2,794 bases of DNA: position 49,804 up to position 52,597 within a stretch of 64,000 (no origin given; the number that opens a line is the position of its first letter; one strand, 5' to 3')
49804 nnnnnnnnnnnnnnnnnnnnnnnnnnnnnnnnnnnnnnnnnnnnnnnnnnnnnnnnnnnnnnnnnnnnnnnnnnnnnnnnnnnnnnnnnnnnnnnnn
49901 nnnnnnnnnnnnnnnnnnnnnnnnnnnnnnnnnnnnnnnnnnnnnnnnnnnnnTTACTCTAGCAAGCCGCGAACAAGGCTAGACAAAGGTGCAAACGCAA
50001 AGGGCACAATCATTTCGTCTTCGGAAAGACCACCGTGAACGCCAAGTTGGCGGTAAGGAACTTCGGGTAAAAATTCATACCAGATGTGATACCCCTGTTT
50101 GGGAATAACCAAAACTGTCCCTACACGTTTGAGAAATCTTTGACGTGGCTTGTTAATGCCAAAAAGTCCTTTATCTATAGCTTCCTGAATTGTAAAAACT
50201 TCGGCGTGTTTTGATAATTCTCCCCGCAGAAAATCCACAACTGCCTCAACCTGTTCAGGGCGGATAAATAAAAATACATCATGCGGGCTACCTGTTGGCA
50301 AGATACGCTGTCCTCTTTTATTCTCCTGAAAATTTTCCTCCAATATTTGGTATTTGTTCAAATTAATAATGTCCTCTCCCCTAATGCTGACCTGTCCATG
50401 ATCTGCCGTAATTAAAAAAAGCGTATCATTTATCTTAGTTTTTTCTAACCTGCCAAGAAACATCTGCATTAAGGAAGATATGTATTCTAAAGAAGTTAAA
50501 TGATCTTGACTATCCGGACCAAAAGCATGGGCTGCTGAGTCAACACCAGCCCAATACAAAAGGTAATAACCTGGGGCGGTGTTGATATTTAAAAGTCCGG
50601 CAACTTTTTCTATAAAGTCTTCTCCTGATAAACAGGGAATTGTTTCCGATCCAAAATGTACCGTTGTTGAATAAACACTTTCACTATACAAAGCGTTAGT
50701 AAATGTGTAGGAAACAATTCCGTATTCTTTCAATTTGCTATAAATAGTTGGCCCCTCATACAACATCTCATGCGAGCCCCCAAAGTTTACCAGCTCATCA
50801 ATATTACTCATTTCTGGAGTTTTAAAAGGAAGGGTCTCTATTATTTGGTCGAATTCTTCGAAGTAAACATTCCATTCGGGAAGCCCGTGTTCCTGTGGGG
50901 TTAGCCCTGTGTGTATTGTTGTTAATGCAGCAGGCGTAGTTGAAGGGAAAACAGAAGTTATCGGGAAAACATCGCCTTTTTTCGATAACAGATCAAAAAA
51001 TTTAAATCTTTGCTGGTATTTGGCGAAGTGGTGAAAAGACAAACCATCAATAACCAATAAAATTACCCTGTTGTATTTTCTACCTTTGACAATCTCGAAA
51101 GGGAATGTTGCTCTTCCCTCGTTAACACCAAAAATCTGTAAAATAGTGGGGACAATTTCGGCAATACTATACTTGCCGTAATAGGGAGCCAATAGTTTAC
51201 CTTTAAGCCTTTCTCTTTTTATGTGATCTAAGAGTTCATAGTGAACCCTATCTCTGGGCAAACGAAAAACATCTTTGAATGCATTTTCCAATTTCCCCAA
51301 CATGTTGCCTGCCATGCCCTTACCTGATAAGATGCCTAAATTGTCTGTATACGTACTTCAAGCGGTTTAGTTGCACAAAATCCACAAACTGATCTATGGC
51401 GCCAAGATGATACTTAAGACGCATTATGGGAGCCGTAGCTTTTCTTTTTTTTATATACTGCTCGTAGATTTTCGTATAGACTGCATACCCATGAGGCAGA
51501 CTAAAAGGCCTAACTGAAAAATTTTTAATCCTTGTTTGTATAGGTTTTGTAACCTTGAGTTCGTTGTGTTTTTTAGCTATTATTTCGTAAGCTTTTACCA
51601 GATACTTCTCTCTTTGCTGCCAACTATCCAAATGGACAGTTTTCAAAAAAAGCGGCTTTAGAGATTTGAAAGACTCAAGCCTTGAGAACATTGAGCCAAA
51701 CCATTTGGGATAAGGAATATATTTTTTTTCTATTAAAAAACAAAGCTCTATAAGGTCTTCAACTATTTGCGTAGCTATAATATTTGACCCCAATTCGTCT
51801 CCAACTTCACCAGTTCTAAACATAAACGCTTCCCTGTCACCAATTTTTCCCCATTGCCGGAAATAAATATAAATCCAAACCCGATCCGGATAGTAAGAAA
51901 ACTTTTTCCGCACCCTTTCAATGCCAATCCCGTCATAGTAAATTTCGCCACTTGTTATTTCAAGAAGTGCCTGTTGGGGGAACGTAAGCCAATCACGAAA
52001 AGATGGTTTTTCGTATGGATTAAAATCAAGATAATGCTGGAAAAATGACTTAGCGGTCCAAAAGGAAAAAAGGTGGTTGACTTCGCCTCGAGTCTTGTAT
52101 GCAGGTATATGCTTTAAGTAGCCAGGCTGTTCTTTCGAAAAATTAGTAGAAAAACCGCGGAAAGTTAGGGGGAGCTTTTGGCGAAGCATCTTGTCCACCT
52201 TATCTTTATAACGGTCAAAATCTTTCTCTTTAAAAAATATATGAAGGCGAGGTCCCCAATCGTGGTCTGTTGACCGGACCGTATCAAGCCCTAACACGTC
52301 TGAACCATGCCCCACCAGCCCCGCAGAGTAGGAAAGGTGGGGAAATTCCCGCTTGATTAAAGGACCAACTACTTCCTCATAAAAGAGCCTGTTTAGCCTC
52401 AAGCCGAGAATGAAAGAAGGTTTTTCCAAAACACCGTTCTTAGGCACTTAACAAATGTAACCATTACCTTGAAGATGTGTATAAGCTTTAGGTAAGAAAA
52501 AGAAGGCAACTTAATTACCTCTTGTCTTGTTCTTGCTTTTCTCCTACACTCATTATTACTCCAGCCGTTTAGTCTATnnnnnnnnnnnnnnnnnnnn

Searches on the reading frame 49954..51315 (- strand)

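Call 43: search_protein_families(library=pfam, proteins=[window:49954-51315:-], max_evalue=0.001)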
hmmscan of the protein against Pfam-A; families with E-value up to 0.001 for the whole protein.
window:49954-51315:- (453 aa): 1 family
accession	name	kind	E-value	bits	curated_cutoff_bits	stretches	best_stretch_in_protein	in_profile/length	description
PF01663.27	Phosphodiest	-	9e-36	124.6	23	1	84-429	1-341/342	Type I phosphodiesterase / nucleotide pyrophosphatase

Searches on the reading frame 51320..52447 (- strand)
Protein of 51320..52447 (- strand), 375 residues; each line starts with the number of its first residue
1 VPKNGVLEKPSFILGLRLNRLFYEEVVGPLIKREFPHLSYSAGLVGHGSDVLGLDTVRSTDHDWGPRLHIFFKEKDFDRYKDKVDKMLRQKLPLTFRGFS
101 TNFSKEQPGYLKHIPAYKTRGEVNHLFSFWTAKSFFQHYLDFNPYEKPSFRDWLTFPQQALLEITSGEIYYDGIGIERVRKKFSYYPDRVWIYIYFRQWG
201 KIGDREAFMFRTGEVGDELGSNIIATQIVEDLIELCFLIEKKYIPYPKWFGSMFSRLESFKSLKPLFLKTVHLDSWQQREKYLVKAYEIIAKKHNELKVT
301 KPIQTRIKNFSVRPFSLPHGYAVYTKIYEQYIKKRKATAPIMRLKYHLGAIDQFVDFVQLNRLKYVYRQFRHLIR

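Call 44: search_protein_families(library=pfam, proteins=[window:51320-52447:-], max_evalue=0.001)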
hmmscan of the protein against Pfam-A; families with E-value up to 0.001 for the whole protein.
window:51320-52447:- (375 aa): 1 family
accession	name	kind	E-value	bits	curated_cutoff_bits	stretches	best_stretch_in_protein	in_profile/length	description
PF13228.11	DUF4037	-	2.7e-25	89.5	22.1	1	153-250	1-101/101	Domain of unknown function (DUF4037)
